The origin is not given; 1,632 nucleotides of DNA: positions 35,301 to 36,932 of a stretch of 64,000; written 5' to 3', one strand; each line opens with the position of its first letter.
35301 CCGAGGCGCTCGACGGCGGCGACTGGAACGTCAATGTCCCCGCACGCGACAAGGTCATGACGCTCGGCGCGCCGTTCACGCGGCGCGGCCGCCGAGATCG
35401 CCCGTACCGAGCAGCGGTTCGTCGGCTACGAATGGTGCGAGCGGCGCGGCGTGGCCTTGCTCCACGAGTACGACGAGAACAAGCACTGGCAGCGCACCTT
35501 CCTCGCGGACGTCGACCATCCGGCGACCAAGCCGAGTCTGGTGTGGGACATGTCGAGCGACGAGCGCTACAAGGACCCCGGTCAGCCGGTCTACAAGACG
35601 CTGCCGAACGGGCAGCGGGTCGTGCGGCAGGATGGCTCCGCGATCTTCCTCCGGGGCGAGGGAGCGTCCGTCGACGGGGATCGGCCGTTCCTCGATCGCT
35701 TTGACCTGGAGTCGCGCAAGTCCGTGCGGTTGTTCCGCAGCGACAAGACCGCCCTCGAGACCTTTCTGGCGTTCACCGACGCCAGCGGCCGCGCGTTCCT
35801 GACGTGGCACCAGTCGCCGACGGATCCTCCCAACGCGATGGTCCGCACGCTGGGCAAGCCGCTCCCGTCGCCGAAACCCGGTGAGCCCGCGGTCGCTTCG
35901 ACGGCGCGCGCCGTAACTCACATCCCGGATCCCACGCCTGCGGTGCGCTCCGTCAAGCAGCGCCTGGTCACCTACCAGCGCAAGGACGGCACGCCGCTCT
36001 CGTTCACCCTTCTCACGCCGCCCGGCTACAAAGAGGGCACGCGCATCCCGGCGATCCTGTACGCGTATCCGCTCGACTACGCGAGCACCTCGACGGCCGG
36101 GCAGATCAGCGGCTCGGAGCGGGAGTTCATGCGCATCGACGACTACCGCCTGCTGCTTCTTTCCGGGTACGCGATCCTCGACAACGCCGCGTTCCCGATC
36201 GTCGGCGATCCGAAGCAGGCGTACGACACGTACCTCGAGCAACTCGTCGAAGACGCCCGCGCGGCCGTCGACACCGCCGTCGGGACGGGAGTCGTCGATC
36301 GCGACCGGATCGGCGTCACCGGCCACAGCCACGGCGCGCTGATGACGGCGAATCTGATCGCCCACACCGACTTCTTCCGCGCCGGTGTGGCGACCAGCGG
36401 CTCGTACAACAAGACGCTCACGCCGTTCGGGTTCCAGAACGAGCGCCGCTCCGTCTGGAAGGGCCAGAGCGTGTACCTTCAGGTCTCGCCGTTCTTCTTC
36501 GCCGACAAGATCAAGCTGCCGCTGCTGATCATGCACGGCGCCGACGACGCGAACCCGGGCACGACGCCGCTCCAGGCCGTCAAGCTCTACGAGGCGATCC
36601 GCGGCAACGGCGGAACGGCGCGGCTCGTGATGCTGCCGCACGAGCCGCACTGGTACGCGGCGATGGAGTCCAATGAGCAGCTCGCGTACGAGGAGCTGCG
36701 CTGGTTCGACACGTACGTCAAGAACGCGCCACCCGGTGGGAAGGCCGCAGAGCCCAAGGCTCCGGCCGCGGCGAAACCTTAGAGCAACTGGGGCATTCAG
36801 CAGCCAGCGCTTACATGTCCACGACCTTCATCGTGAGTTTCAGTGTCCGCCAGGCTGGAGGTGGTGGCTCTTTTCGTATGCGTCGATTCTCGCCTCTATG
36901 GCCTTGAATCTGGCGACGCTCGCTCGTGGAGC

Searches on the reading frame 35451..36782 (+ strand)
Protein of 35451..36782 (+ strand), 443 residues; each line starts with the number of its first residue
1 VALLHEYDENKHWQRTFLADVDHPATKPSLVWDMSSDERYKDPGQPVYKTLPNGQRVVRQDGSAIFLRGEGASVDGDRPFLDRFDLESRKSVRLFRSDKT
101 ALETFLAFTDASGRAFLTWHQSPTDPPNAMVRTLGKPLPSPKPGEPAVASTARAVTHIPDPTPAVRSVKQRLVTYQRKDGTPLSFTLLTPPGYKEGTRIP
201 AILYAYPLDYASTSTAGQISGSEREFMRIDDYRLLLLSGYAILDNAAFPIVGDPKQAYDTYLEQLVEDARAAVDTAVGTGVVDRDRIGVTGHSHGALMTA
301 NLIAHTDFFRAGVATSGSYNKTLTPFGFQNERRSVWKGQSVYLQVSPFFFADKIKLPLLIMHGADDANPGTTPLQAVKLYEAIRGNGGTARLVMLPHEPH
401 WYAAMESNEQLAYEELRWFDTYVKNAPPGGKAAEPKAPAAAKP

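Call 34: search_protein_families(library=pfam, proteins=[window:35451-36782:+], max_evalue=0.001)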
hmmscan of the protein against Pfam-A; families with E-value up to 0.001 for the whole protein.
window:35451-36782:+ (443 aa): 4 families
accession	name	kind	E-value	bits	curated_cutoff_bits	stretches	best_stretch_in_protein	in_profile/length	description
PF00326.27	Peptidase_S9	-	2.2e-21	76.8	22.6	1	263-425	42-212/213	Prolyl oligopeptidase family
PF02129.25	Peptidase_S15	-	2.4e-06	27.9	23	0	330-396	203-257/262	X-Pro dipeptidyl-peptidase (S15 family)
PF12146.15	Hydrolase_4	-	0.00023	21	27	0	256-316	49-107/239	Serine aminopeptidase, S33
PF01738.24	DLH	-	0.00029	20.9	21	1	262-408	74-194/217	Dienelactone hydrolase family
